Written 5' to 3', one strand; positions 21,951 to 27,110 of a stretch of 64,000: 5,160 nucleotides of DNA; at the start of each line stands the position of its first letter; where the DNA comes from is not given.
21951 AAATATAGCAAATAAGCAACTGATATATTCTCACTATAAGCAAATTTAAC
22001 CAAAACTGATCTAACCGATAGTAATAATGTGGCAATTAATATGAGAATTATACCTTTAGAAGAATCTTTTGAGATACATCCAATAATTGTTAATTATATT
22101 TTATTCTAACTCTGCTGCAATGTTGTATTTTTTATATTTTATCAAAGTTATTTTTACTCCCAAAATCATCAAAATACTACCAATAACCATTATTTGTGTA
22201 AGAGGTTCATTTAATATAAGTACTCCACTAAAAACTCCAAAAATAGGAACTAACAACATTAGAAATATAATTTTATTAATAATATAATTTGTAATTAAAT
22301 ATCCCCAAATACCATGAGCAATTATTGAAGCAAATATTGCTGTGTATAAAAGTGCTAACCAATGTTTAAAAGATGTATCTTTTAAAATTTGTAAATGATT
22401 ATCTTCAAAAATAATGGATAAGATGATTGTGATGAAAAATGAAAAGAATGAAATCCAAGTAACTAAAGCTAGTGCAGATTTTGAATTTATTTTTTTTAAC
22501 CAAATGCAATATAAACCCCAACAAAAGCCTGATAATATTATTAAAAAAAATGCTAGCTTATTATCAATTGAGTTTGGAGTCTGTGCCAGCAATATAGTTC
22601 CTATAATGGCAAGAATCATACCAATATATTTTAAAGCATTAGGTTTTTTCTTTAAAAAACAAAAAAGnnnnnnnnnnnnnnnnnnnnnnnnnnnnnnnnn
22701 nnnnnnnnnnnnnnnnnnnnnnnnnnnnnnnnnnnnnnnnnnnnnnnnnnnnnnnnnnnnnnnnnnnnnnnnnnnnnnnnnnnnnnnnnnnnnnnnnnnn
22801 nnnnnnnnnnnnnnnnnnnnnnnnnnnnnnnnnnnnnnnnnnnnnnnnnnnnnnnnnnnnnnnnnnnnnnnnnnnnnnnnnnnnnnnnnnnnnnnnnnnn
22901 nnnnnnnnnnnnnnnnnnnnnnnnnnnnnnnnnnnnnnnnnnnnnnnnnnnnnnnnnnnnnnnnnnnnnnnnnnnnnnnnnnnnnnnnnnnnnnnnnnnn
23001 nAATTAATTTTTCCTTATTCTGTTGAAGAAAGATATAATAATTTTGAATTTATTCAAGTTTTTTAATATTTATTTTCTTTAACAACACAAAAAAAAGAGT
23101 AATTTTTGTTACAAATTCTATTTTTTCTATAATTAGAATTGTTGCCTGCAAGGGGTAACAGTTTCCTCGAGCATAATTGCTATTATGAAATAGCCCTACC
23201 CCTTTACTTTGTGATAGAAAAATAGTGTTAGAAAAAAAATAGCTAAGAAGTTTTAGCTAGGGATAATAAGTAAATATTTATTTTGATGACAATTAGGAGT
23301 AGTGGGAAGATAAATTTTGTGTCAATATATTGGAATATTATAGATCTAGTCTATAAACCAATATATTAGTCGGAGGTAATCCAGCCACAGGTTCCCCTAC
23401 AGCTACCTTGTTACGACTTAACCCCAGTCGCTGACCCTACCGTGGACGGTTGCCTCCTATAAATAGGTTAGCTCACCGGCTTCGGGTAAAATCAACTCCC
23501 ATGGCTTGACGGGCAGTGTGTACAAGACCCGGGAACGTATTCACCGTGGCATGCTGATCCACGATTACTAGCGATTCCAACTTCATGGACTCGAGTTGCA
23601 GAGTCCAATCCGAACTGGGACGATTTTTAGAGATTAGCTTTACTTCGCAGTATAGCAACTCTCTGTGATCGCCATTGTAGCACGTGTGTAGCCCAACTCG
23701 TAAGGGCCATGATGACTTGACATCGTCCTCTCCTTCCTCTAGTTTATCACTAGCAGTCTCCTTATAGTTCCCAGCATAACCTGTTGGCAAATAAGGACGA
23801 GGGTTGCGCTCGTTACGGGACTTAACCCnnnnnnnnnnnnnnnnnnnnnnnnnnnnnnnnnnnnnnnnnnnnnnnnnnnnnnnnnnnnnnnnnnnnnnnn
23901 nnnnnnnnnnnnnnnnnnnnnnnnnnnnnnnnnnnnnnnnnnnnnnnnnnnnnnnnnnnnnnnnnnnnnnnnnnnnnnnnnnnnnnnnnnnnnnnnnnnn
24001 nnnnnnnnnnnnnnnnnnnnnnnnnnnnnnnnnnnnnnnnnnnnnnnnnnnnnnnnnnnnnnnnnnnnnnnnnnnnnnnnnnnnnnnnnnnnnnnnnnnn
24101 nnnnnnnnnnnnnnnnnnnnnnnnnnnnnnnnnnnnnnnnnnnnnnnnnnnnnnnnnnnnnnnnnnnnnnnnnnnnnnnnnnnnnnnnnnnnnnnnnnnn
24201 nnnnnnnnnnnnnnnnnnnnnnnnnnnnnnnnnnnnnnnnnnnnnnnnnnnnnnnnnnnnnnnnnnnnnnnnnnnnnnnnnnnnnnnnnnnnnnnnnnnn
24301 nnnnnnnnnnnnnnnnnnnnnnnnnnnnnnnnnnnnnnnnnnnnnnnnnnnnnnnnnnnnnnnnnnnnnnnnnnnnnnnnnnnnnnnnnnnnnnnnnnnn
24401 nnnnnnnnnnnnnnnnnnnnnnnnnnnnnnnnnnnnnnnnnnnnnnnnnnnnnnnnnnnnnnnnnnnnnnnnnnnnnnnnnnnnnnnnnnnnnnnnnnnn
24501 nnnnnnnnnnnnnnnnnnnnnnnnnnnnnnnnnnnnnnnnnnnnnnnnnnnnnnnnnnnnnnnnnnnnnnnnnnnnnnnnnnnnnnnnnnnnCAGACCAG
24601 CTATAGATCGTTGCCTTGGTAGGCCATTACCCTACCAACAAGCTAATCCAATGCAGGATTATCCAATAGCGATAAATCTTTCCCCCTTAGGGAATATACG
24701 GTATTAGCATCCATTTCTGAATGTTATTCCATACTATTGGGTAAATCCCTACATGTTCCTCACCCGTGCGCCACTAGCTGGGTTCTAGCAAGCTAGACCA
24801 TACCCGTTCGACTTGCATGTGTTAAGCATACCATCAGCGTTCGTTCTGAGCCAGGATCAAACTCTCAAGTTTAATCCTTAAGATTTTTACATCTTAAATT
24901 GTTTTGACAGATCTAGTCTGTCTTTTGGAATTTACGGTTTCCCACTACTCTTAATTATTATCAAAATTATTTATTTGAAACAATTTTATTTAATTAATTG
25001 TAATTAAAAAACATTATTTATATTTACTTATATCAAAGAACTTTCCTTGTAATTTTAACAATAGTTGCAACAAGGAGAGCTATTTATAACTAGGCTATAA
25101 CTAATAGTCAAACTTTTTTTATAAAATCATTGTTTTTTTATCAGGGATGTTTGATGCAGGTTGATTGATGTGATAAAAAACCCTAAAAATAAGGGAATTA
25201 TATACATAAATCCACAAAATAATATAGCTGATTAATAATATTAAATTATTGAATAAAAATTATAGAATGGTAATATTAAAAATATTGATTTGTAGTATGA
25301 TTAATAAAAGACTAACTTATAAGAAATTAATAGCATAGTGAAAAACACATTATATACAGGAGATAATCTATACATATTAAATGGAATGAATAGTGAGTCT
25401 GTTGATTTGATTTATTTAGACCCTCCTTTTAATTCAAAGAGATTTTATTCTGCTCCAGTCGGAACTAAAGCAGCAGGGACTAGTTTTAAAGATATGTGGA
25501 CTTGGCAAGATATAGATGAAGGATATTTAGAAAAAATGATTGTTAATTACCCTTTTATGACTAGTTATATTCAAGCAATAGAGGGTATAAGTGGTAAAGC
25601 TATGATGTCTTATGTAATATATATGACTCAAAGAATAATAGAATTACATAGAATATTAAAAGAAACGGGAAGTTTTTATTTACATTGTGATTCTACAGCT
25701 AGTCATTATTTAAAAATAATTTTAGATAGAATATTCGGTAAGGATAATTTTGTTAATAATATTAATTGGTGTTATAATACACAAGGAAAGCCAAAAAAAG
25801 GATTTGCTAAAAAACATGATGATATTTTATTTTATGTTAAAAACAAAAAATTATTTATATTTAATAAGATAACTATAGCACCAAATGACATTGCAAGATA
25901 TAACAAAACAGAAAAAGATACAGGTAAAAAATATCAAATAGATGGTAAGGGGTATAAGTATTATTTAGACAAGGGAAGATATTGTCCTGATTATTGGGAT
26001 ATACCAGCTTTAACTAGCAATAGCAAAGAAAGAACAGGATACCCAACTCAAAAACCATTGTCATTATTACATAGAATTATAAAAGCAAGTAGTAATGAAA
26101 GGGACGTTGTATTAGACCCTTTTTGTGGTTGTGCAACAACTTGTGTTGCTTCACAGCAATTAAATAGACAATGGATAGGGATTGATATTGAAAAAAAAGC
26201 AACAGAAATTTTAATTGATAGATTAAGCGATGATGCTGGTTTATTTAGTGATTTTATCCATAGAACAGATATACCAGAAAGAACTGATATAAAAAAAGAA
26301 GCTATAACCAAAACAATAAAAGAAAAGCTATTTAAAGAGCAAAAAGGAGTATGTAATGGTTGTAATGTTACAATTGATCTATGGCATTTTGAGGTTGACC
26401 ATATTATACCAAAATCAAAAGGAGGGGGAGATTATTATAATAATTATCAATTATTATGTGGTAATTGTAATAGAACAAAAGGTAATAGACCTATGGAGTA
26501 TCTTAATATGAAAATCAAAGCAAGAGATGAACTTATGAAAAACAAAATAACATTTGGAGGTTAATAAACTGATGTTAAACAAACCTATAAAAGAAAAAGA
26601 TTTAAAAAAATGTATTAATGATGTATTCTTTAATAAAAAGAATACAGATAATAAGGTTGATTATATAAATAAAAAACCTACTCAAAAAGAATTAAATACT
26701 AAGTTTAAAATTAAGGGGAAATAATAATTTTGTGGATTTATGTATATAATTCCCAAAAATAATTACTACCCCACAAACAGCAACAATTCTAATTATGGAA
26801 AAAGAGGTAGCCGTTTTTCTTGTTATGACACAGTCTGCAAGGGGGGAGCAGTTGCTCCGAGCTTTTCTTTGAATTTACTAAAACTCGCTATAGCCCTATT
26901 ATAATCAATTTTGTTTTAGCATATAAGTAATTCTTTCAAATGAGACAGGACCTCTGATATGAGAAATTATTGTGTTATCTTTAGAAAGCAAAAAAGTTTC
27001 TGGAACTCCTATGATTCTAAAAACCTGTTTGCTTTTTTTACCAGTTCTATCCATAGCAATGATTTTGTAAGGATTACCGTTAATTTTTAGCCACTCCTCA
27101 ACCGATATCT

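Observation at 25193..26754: Methyltransferase-HNH fusion gene packaged between perfect 28-bp inverted repeats next to the 16S gene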

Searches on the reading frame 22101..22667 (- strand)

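Call 18: search_protein_families(library=pfam, proteins=[window:22101-22667:-], max_evalue=0.01)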
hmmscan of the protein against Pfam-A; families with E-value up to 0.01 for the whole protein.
window:22101-22667:- (188 aa): 2 families
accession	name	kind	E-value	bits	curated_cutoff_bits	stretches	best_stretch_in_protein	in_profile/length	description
PF00892.27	EamA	-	2.9e-18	66.9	28.2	1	39-174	3-133/135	EamA-like transporter family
PF09838.14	DUF2065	-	0.0079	16.7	24.3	0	151-173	30-52/56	Uncharacterized protein conserved in bacteria (DUF2065)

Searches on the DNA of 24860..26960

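Call 84: search_rna_families(source=window, start=24860, end=26960, threshold=evalue, max_evalue=1)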
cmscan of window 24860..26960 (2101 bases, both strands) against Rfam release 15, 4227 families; matches with E-value up to 1: 0.
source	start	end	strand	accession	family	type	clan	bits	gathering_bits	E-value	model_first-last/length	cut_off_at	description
